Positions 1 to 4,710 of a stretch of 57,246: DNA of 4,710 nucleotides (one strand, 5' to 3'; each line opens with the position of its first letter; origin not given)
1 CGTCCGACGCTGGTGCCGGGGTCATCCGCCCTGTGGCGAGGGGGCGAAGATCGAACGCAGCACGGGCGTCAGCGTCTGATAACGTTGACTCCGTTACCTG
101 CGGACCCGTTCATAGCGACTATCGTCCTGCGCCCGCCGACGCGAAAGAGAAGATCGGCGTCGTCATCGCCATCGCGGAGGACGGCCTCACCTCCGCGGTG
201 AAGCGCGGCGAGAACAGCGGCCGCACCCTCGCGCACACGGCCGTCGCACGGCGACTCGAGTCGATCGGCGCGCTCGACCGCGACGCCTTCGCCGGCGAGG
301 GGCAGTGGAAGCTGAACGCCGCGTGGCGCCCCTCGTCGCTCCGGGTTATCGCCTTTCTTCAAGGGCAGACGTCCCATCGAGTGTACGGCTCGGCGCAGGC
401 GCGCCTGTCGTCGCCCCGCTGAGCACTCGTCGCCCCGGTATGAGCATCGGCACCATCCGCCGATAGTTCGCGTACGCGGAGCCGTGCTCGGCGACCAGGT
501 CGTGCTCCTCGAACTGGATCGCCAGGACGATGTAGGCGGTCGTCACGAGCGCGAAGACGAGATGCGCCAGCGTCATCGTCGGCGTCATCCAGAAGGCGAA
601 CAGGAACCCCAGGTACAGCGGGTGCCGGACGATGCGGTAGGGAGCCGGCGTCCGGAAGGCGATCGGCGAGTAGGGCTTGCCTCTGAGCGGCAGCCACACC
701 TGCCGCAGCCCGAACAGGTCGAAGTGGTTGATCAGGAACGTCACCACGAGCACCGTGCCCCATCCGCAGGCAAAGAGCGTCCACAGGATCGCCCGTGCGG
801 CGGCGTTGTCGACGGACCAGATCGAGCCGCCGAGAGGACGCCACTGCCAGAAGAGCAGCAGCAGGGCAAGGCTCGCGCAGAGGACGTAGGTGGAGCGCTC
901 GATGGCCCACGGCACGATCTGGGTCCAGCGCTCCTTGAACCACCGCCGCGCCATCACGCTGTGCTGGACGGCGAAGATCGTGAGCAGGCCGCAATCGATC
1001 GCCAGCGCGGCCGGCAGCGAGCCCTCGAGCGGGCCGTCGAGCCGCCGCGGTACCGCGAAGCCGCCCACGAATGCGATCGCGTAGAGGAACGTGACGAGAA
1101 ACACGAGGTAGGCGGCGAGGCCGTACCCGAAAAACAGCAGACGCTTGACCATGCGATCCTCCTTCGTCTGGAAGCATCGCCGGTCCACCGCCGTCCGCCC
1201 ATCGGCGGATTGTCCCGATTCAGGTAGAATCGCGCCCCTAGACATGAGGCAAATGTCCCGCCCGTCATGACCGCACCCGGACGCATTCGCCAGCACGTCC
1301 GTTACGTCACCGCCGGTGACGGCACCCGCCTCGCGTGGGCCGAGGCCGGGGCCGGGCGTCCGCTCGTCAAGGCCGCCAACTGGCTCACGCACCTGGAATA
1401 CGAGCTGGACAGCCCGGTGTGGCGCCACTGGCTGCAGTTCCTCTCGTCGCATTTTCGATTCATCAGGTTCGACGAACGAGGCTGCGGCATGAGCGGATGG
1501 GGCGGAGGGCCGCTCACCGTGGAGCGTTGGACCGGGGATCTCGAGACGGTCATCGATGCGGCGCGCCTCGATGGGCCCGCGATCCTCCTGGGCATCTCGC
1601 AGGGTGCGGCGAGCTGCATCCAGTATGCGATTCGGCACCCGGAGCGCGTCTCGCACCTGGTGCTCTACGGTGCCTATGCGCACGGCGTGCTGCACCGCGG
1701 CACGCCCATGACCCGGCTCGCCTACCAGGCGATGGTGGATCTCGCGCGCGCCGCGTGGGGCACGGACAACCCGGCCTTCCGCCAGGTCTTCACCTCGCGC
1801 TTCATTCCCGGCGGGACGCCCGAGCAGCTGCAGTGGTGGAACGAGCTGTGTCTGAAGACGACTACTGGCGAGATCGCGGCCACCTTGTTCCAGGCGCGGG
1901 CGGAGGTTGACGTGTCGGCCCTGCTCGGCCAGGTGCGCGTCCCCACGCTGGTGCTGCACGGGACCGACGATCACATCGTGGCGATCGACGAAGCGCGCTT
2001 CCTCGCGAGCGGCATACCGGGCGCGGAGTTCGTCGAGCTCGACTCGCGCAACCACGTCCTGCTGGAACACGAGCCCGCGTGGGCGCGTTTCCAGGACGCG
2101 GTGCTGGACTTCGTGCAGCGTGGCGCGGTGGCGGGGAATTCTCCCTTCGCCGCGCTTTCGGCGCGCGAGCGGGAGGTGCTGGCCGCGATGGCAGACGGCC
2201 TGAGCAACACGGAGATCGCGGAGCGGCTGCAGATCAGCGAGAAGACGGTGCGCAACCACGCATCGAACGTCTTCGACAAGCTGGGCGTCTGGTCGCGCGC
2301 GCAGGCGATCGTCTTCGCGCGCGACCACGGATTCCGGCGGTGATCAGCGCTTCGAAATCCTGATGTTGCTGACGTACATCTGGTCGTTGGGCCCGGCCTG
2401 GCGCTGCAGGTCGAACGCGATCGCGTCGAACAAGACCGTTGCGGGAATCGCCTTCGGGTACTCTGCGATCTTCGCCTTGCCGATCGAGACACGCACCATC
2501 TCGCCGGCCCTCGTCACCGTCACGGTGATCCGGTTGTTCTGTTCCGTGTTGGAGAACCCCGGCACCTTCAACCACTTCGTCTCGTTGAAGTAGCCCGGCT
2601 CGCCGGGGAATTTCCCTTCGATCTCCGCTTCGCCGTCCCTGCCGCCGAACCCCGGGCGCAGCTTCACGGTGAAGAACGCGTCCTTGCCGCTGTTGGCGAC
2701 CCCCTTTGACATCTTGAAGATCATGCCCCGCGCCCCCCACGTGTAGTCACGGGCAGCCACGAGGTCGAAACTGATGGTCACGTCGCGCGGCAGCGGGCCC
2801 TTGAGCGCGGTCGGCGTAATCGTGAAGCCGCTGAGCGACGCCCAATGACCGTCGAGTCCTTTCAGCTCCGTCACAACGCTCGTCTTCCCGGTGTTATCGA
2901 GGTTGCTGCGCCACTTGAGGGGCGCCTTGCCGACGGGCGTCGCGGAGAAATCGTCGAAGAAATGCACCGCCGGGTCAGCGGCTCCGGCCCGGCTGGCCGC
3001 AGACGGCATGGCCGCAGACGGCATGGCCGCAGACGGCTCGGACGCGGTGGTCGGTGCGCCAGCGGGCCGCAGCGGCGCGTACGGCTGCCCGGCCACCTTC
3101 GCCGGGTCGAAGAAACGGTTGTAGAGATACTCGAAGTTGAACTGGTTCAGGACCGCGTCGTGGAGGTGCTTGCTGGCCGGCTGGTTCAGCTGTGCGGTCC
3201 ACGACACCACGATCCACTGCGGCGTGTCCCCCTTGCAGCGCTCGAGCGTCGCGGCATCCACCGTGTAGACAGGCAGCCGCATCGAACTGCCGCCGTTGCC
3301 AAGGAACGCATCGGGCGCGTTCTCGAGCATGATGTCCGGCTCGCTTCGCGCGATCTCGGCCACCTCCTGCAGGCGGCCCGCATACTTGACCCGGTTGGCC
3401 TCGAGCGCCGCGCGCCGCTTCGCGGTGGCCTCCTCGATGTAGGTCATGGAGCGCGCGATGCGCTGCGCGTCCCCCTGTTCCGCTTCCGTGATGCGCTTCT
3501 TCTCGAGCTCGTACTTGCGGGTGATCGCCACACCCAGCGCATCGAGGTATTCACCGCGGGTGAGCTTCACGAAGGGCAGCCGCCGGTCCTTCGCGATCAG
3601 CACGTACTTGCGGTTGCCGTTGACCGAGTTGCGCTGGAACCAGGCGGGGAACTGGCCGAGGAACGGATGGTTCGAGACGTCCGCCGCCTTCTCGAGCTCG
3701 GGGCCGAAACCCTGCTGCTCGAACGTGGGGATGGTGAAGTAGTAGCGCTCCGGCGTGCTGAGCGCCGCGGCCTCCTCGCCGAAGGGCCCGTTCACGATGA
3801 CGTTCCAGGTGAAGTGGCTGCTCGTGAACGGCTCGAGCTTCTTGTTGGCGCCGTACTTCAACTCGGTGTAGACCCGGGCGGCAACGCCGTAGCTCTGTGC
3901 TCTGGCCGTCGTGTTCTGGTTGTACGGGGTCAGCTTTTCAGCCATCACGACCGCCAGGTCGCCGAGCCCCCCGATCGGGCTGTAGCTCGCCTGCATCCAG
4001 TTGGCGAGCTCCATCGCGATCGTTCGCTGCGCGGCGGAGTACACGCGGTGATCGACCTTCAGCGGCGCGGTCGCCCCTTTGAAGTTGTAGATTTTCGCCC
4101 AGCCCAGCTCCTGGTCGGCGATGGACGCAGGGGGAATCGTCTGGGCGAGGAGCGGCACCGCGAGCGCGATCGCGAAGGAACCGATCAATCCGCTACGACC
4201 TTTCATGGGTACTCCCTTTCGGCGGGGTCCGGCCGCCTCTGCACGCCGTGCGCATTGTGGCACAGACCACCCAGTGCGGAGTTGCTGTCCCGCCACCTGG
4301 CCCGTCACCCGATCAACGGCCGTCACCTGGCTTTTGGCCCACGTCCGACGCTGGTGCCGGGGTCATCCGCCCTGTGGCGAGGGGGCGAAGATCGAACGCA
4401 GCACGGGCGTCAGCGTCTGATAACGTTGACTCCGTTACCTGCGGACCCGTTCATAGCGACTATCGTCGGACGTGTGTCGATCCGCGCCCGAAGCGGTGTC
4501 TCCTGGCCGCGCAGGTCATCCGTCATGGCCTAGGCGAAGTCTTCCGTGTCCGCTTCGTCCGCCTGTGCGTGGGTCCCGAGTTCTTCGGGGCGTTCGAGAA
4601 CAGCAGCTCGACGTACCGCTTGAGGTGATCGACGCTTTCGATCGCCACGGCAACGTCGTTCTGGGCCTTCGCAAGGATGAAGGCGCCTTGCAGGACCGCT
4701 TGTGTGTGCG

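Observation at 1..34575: A 96-nt, perfectly conserved, co-oriented repeat marks breakpoints between unrelated truncated genes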

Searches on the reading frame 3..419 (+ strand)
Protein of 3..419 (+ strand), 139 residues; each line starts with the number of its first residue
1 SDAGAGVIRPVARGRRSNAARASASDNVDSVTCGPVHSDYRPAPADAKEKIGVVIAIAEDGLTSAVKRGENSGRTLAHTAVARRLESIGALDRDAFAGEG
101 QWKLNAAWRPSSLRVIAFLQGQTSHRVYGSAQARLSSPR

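Call 15: search_protein_families(library=pfam, proteins=[window:3-419:+], max_evalue=0.01)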
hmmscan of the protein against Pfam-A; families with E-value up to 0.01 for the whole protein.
window:3-419:+ (139 aa): 1 family
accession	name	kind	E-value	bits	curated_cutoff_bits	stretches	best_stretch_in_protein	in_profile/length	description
PF06764.17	DUF1223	-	1.2e-10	42.3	30.7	1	35-120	118-202/202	Protein of unknown function (DUF1223)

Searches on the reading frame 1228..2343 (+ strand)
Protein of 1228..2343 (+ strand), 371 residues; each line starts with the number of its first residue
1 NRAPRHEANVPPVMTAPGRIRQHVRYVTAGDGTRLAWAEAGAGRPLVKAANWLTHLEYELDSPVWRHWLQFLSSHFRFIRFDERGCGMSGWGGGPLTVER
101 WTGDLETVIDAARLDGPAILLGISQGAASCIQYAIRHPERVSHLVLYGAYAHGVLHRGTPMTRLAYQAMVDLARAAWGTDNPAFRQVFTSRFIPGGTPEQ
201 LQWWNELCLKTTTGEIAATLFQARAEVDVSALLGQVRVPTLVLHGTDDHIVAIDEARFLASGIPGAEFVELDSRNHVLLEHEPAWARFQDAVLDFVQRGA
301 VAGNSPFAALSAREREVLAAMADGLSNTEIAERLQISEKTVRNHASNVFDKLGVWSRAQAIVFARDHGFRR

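Call 15: search_protein_families(library=pfam, proteins=[window:1228-2343:+], max_evalue=0.01)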
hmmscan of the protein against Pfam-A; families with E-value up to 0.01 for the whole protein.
window:1228-2343:+ (371 aa): 11 families
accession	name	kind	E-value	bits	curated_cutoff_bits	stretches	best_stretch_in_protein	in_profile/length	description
PF00196.25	GerE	-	6.2e-22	77.4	23.5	1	309-364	2-57/57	Bacterial regulatory proteins, luxR family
PF00561.26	Abhydrolase_1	-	1.2e-18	68.1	25.8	2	62-184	13-132/245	alpha/beta hydrolase fold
PF12146.15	Hydrolase_4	-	3e-15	56.6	27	1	74-269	30-225/239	Serine aminopeptidase, S33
PF08281.18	Sigma70_r4_2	-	9.6e-09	35.2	25.7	1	308-346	9-48/54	Sigma-70, region 4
PF04545.22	Sigma70_r4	-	1.6e-06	27.9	24.1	1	308-352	3-48/50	Sigma-70, region 4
PF13384.12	HTH_23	-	3.6e-05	23.9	24.6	1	315-343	8-36/50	Homeodomain-like domain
PF13551.12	HTH_29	-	0.00046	20.7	28.1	1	316-344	3-32/64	Winged helix-turn helix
PF13518.12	HTH_28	-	0.0019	18.7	25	1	316-343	4-31/52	Helix-turn-helix domain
PF07638.17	Sigma70_ECF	-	0.0021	18.4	21.1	1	313-343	139-170/185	ECF sigma factor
PF03096.20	Ndr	-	0.0041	16.3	23.3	1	97-147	81-130/283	Ndr family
PF13412.12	HTH_24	-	0.0049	16.8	21.9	0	323-344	14-37/48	Winged helix-turn-helix DNA-binding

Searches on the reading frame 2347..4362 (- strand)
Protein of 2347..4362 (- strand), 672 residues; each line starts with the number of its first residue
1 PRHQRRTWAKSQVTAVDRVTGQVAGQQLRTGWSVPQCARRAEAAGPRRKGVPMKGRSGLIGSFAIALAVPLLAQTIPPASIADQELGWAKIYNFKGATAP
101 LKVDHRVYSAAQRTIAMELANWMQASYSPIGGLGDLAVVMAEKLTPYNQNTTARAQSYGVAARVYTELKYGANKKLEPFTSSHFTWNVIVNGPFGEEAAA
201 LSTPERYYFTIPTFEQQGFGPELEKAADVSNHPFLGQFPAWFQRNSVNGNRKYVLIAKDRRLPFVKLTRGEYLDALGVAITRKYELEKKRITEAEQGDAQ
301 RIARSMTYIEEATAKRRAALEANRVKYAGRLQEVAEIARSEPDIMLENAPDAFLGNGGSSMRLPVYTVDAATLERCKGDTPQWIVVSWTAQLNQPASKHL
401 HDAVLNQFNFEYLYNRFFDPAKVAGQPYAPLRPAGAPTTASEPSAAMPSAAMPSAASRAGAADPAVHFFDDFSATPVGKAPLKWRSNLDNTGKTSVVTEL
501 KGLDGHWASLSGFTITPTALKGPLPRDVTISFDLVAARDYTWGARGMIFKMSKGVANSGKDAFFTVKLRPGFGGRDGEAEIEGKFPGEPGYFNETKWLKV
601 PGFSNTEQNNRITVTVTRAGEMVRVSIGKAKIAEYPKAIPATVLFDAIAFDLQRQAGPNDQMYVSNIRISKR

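Call 15: search_protein_families(library=pfam, proteins=[window:2347-4362:-], max_evalue=0.01)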
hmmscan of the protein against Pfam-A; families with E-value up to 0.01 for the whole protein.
window:2347-4362:- (672 aa): 0 families

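Call 87: find_homologous_proteins(query=window:2347-4206:-, max_evalue=1e-30)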
Query window:2347-4206:- (620 aa): 311 proteins with E <= 1e-30 among 8000 candidates; the best 120 are listed.
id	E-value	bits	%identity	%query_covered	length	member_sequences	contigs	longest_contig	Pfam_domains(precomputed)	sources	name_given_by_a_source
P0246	0.0e+0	1407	100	100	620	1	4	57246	-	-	-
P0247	0.0e+0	1063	74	99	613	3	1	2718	-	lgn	-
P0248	0.0e+0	1054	74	100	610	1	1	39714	-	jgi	-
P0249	0.0e+0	1050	73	100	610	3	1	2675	-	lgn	-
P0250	0.0e+0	1039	72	100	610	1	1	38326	-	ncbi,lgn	-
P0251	0.0e+0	1038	73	100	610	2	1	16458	-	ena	-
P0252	0.0e+0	1031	72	100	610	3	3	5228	-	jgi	jgi:hypothetical protein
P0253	0.0e+0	1030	71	100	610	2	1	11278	-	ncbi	-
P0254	0.0e+0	1025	71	100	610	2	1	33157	-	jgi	-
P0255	0.0e+0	1014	71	100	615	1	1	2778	-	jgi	jgi:hypothetical protein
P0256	0.0e+0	1012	71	100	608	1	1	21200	-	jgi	jgi:hypothetical protein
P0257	3.2e-284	962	69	100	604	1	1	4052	-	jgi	jgi:hypothetical protein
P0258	6.3e-283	958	67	100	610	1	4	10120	-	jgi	jgi:hypothetical protein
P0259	2.6e-277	939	67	100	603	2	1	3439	-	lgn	-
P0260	7.9e-274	928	67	99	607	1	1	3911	-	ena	-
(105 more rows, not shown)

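Call 88: find_encoding_contigs(protein=P0246, flank=6000, max_places=6)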
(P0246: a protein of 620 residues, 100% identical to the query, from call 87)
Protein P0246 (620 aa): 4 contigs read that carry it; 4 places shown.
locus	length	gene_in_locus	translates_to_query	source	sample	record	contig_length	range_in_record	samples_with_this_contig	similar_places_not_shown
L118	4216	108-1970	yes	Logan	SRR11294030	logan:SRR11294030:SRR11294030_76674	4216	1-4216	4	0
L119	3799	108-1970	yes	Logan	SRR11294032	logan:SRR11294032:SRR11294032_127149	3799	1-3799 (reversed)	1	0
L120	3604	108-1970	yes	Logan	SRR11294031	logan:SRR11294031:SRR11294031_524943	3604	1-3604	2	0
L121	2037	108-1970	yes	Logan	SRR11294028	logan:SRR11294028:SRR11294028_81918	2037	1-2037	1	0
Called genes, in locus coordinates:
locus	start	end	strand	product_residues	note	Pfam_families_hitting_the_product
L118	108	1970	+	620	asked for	-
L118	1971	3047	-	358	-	PF04545:Sigma70_r4 (faint), PF12697:Abhydrolase_6, PF00561:Abhydrolase_1, PF12146:Hydrolase_4, PF00561:Abhydrolase_1 (weak), PF00196:GerE, PF08281:Sigma70_r4_2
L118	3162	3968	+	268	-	-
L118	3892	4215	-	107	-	?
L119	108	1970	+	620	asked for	-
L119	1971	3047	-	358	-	PF04545:Sigma70_r4 (faint), PF12697:Abhydrolase_6, PF00561:Abhydrolase_1, PF12146:Hydrolase_4, PF00561:Abhydrolase_1 (weak), PF00196:GerE, PF08281:Sigma70_r4_2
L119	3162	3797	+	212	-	?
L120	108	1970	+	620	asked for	-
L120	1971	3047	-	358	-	PF04545:Sigma70_r4 (faint), PF12697:Abhydrolase_6, PF00561:Abhydrolase_1, PF12146:Hydrolase_4, PF00561:Abhydrolase_1 (weak), PF00196:GerE, PF08281:Sigma70_r4_2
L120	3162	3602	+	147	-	?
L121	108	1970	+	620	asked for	-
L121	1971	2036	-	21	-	?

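Call 89: find_encoding_contigs(protein=P0248, flank=6000, max_places=3)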
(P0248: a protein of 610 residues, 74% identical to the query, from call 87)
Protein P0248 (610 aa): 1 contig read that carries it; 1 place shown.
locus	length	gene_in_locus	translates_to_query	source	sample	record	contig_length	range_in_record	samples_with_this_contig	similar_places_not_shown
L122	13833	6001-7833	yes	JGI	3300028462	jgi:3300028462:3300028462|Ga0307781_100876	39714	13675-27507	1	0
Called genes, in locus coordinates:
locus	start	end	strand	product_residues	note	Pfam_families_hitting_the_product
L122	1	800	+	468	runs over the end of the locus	PF13581:HATPase_c_2, PF02518:HATPase_c, PF00512:HisKA, PF02518:HATPase_c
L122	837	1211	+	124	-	PF08447:PAS_3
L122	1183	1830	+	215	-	PF02518:HATPase_c, PF00072:Response_reg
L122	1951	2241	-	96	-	PF13602:ADH_zinc_N_2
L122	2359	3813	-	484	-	PF00575:S1 (weak), PF13509:S1_2 (faint), PF00575:S1, PF23459:S1_RRP5 (weak), PF00575:S1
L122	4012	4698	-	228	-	-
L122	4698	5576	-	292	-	PF02401:LYTB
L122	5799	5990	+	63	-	-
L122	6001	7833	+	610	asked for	-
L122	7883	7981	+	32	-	-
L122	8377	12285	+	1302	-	PF02368:Big_2 (faint), PF10282:Lactonase (faint), PF18887:MBG_3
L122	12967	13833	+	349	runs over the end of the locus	PF00561:Abhydrolase_1, PF12146:Hydrolase_4 (weak), PF00196:GerE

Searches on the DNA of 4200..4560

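Call 67: search_rna_families(source=window, start=4200, end=4560, threshold=evalue, max_evalue=1)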
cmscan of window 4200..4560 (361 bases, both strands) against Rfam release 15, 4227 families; matches with E-value up to 1: 2.
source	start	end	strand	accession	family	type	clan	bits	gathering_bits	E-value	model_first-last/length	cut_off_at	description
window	4215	4248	-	RF03006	M23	Gene; sRNA;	-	18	41.2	0.6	1-53/53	no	M23 RNA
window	4424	4553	+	RF01724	SAM-Chlorobi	Cis-reg;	-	16.5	35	0.96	1-87/87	no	SAM-Chlorobi RNA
